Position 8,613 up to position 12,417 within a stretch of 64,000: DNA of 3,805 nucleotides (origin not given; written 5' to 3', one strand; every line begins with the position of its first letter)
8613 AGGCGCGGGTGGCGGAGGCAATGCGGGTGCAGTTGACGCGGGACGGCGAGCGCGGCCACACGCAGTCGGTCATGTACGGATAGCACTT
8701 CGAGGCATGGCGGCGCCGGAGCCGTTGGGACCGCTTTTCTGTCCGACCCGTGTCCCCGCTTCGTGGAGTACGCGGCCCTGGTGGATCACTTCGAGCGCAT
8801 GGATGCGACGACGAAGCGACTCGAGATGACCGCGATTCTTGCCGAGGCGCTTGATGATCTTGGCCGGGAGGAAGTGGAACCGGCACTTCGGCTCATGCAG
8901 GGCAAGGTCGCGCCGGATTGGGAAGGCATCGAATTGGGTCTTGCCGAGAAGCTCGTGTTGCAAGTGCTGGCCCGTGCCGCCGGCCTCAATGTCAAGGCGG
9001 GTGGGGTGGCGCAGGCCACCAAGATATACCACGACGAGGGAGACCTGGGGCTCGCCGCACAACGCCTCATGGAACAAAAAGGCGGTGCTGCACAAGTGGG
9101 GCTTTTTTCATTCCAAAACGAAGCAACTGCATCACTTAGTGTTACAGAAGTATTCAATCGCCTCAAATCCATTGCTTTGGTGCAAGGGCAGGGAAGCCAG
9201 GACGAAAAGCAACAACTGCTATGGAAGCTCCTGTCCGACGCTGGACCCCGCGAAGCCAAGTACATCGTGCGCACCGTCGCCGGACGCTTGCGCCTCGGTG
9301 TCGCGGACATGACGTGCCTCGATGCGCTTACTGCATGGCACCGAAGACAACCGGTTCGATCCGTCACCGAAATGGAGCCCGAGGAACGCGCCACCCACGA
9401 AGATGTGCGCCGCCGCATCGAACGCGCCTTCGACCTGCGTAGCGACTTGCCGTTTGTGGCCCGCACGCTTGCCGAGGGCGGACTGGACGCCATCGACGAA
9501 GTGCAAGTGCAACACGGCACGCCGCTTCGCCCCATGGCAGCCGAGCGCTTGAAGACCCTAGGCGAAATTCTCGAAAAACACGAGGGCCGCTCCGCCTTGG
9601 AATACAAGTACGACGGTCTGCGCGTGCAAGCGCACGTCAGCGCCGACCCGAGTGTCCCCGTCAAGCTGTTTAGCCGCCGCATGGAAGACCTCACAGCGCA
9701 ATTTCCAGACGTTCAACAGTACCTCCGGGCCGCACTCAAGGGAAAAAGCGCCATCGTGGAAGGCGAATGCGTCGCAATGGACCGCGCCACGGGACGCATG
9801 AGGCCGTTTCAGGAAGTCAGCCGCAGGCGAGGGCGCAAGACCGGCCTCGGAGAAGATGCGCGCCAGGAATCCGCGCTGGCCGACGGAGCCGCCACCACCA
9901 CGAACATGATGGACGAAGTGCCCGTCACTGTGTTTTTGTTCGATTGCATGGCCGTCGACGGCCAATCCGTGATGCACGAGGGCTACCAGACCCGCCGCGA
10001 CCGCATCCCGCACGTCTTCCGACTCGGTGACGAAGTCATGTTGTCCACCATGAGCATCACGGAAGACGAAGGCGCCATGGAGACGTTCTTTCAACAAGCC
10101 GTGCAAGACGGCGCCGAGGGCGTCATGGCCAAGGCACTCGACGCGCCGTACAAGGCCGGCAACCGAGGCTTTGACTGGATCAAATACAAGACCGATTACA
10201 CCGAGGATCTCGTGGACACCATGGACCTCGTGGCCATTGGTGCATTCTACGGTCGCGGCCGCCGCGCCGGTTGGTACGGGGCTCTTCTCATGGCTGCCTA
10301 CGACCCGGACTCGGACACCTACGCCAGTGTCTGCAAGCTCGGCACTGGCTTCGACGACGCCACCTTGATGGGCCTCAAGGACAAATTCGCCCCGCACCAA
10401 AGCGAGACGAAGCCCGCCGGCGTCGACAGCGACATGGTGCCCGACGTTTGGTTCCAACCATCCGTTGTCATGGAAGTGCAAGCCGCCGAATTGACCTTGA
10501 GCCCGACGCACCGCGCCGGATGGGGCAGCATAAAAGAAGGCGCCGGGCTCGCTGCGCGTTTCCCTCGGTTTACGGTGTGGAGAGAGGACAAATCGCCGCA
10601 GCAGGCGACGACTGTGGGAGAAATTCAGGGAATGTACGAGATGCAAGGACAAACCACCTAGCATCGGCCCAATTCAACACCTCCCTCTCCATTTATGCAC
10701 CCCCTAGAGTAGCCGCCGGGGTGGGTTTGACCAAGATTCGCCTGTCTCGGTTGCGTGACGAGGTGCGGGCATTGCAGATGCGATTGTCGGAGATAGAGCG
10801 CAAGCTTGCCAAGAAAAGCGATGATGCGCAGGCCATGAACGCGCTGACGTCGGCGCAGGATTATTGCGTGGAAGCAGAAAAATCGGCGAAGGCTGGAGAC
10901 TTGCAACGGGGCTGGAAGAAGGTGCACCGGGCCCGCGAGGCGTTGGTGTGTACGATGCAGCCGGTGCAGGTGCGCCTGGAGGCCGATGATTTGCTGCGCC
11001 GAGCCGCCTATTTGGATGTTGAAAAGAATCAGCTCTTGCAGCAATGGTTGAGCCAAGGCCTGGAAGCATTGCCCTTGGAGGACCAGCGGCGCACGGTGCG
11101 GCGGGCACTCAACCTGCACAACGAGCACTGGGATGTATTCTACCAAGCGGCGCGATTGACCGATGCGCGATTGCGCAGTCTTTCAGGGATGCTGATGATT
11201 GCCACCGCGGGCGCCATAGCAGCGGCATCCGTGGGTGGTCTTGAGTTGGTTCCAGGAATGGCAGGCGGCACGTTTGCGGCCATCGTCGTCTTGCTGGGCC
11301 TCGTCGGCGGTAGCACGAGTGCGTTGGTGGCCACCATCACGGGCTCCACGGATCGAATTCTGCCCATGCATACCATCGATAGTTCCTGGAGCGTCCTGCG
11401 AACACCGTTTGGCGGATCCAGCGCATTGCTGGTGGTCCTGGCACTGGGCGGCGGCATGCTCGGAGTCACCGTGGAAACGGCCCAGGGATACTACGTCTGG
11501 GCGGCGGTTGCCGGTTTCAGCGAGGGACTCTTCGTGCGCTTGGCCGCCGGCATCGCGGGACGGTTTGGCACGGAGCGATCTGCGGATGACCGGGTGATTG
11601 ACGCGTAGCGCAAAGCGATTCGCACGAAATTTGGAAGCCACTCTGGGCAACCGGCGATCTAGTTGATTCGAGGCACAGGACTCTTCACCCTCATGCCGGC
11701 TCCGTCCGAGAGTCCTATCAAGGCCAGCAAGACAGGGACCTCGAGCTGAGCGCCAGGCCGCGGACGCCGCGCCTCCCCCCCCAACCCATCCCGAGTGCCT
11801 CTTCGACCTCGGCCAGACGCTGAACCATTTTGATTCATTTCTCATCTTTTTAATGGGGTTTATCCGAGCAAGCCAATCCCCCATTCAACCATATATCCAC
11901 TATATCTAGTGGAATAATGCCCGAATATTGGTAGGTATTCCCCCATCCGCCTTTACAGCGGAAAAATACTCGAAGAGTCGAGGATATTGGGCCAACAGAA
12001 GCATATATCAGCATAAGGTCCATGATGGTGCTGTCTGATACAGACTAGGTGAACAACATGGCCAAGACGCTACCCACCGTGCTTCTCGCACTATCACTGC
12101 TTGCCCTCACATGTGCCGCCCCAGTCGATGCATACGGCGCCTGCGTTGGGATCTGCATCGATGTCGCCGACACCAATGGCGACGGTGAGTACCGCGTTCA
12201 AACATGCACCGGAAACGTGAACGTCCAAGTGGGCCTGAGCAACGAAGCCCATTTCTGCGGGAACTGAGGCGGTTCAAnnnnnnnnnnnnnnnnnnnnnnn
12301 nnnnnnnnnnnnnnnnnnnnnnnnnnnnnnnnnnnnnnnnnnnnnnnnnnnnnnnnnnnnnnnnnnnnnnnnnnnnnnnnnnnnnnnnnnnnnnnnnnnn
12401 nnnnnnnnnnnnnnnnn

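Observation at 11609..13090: Three-gene islet of secreted Cys proteins sharing a novel [NM]-[VI]-x-[VI]-Q-V-G-L-x-[NH]-x4-C-G motif behind an AT-rich promoter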

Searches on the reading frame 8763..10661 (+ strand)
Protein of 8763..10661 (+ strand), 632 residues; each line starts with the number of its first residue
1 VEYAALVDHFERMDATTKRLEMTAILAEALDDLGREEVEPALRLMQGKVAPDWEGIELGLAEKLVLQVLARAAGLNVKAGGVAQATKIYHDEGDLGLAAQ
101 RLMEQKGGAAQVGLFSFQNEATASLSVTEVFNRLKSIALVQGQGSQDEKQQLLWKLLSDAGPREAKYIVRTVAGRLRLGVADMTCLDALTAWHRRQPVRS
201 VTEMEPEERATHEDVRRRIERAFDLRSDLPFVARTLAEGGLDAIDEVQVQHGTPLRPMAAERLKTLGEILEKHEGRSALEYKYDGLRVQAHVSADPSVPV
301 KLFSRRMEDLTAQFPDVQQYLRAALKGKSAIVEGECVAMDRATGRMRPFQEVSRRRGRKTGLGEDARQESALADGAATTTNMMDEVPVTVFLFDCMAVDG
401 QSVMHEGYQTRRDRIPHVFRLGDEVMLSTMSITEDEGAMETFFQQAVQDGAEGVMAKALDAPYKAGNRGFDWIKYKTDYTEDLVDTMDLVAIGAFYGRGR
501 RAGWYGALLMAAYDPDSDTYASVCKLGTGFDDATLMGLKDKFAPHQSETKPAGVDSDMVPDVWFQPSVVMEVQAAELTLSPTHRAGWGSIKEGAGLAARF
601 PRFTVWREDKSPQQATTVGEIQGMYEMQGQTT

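Call 4: search_protein_families(library=pfam, proteins=[window:8763-10661:+], max_evalue=1)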
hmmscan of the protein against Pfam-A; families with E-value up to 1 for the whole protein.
window:8763-10661:+ (632 aa): 5 families
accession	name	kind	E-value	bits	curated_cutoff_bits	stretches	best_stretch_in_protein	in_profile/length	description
PF01068.26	DNA_ligase_A_M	-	1.5e-48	165.6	26.2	1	257-476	1-204/204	ATP dependent DNA ligase domain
PF04675.19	DNA_ligase_A_N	-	4.8e-39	134.8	24.6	1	3-189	2-173/174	DNA ligase N terminus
PF04679.21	DNA_ligase_A_C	-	6.8e-21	74.9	27.5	1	501-610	1-94/94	ATP dependent DNA ligase C terminal region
PF01331.24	mRNA_cap_enzyme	-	0.034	14.4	29.6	1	336-414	40-116/194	mRNA capping enzyme, catalytic domain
PF24262.1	DUF7463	-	0.054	14.1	27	1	226-257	20-51/110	Family of unknown function (DUF7463)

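Call 17: find_related_loci(query=window:8763-10658:+, collection=genome_contigs, flank=10000)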
Query window:8763-10658:+ (632 aa) in genome_contigs; peptide patterns used: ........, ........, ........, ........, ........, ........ (x = any residue, [..] = any of these).
41 stretches matched a pattern; 9 encode a relative of the query (tblastn E <= 1e-3); 9 distinct loci.
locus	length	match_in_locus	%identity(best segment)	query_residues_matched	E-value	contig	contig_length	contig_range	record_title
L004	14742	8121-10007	91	1-629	0e+0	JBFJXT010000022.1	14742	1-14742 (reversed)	MAG: Thermoplasmatota archaeon isolate Mix_sand19.2022.05.G.64 k141_5349057_length_14742_cov_10.0000, whole genome shotg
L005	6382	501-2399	81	1-632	0e+0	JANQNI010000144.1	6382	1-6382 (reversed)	MAG: Thermoplasmatota archaeon isolate PL25a_bin.104 k99_784432, whole genome shotgun sequence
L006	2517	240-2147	69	1-632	0e+0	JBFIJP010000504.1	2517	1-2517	MAG: Thermoplasmatota archaeon isolate Mix_sand11.2021.09.Z.89 k141_475292_length_2517_cov_19.2500, whole genome shotgun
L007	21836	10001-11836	65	1-628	0e+0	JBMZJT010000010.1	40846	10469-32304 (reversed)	MAG: Thermoplasmatota archaeon isolate ME_XS_2301_3_bin15 ME_XS_2301_3_bin15_10, whole genome shotgun sequence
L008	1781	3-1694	64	51-628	0e+0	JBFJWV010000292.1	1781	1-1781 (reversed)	MAG: Thermoplasmatota archaeon isolate Mix_sand19.2022.05.G.31 k141_2392830_length_1781_cov_9.9409, whole genome shotgun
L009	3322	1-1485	69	134-630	0e+0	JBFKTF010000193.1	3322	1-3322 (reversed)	MAG: Thermoplasmatota archaeon isolate Mix_sand23.2022.09.G.3 k141_1489349_length_3322_cov_12.9997, whole genome shotgun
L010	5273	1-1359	68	173-628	0e+0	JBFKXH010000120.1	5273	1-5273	MAG: Thermoplasmatota archaeon isolate Mix_sand24.2022.10.G.27 k141_2479432_length_5273_cov_7.0000, whole genome shotgun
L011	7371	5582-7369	55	1-562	0e+0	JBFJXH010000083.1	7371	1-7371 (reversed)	MAG: Thermoplasmatota archaeon isolate Mix_sand19.2022.05.G.43 k141_148589_length_7371_cov_16.3628, whole genome shotgun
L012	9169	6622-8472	63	1-628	0e+0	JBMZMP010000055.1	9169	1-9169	MAG: Thermoplasmatota archaeon isolate ME_XS_2212_2_bin59 ME_XS_2212_2_bin59_56, whole genome shotgun sequence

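Call 24: search_protein_families(library=pfam, proteins=[L004:11090-11698:+, L005:4833-5510:+, L005:5574-6281:+], max_evalue=1)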
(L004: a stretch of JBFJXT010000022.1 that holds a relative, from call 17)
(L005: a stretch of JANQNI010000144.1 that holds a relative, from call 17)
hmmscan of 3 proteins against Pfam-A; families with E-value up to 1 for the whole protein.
L004:11090-11698:+ (202 aa): 0 families

L005:4833-5510:+ (225 aa): 1 family
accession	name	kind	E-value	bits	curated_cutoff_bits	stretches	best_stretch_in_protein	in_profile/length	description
PF16256.10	DUF4911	-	0.067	13.7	29.3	1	126-158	20-52/57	Domain of unknown function (DUF4911)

L005:5574-6281:+ (235 aa): 1 family
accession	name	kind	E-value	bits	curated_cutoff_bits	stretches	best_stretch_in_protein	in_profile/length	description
PF05829.17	Adeno_PX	-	0.12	12.7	25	1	202-222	19-39/42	Adenovirus late L2 mu core protein (Protein X)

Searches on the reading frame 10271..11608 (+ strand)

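Call 4: search_protein_families(library=pfam, proteins=[window:10271-11608:+], max_evalue=1)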
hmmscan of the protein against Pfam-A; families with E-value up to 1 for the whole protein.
window:10271-11608:+ (445 aa): 3 families
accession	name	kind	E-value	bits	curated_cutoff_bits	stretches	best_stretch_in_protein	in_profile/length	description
PF15294.11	Leu_zip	-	0.04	13.9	28.2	1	149-212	126-190/275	Leucine zipper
PF05942.16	PaREP1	-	0.11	12.8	24.4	1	192-293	3-97/115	Archaeal PaREP1/PaREP8 family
PF16045.11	LisH_2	-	0.13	11.9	27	1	128-144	7-23/28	LisH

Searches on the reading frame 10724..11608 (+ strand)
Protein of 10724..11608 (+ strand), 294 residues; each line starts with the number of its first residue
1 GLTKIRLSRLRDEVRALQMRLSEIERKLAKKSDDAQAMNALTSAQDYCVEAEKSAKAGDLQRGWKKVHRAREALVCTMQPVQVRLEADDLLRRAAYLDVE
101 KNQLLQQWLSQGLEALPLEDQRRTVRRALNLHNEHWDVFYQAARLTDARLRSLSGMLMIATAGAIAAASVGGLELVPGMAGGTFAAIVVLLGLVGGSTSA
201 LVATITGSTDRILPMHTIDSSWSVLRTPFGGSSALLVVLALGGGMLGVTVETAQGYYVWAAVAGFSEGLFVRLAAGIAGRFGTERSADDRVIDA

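Call 24: search_protein_families(library=pfam, proteins=[window:10724-11608:+], max_evalue=1)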
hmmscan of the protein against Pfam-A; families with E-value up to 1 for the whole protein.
window:10724-11608:+ (294 aa): 1 family
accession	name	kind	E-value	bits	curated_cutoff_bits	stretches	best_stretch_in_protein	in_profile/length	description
PF05942.16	PaREP1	-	0.049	14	24.4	1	41-142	3-97/115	Archaeal PaREP1/PaREP8 family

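Call 116: search_protein_families(library=padloc, proteins=[window:10724-11608:+], max_evalue=0.1)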
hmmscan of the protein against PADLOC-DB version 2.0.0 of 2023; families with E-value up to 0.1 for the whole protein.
window:10724-11608:+ (294 aa): 0 families

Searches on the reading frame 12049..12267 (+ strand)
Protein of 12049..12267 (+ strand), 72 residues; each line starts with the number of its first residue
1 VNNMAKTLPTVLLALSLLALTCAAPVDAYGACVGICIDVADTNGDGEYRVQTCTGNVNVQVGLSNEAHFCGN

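Call 4: search_protein_families(library=pfam, proteins=[window:12049-12267:+], max_evalue=1)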
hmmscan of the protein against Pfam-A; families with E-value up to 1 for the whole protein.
window:12049-12267:+ (72 aa): 0 families

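Call 10: find_homologous_proteins(query=window:12058-12267:+, max_evalue=10)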
Query window:12058-12267:+ (69 aa): 1 proteins with E <= 10 among 1 candidates.
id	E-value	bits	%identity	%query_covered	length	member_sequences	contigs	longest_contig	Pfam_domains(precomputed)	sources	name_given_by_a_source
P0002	7.4e-39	148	100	100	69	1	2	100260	-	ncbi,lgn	-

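Call 43: find_related_loci(query=A3, collection=metagenome_contigs, flank=8000)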
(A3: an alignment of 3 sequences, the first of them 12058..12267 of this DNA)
Query A3 (69 aa) in metagenome_contigs; peptide patterns used: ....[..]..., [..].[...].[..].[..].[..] (x = any residue, [..] = any of these).
313 stretches matched a pattern, but none encodes a relative of the query by tblastn (E <= 1e-3).

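Call 45: search_solved_structures(query=A3, max_evalue=10, show_alignments=3)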
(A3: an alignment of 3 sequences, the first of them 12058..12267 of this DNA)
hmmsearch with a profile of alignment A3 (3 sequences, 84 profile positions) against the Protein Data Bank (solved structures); distinct sequences matched with E-value up to 10: 5.
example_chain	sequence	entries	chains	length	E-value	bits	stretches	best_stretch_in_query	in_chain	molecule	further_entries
4owj_A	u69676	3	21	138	0.45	13.8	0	34-75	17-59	Cytolysin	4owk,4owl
1ept_A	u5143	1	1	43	0.63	13.3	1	55-79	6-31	PORCINE E-TRYPSIN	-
2pkt_A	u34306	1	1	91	0.79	13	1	19-65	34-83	PDZ and LIM domain protein 1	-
5gar_O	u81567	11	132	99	1.1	12.5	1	1-33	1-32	Vacuolar type ATP synthase subunit | V-type ATP synthase, subunit K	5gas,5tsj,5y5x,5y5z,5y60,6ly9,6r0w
8ywt_O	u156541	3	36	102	2.9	11.2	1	1-33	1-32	V-type ATP synthase, subunit K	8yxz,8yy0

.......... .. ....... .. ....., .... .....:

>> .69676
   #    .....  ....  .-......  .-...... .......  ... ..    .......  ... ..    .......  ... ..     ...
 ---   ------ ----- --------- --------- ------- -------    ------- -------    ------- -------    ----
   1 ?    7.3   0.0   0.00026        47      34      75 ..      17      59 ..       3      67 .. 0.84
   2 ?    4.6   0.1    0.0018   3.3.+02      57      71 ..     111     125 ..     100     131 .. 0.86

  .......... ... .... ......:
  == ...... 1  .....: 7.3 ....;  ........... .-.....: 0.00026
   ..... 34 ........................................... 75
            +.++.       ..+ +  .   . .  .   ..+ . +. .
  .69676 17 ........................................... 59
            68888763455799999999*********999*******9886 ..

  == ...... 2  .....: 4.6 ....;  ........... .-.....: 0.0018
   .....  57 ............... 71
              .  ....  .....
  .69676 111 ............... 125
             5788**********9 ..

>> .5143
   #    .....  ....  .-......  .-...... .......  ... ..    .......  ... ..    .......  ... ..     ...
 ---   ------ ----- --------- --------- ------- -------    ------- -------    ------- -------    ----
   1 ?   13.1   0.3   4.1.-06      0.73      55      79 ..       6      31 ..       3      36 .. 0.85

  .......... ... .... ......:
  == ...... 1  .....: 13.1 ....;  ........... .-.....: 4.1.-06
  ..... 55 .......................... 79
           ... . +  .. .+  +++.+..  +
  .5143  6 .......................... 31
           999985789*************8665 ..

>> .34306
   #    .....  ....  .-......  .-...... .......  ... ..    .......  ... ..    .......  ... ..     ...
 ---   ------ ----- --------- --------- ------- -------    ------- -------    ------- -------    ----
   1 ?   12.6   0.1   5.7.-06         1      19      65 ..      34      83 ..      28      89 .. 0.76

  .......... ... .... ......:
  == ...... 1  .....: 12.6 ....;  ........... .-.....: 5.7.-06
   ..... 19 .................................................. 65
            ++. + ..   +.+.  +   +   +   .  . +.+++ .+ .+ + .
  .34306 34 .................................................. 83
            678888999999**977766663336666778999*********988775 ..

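Call 96: search_protein_families(library=ncbifam, proteins=[window:12058-12267:+], max_evalue=1)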
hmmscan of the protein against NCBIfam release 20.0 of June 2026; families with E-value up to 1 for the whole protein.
window:12058-12267:+ (69 aa): 0 families

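Call 116: search_protein_families(library=padloc, proteins=[window:12058-12267:+], max_evalue=0.1)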
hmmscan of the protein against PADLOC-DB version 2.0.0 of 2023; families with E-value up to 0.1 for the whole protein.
window:12058-12267:+ (69 aa): 0 families

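Call 117: search_protein_families(library=phrogs, proteins=[window:12058-12267:+], max_evalue=0.1)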
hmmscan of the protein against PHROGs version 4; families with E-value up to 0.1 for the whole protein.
window:12058-12267:+ (69 aa): 0 families
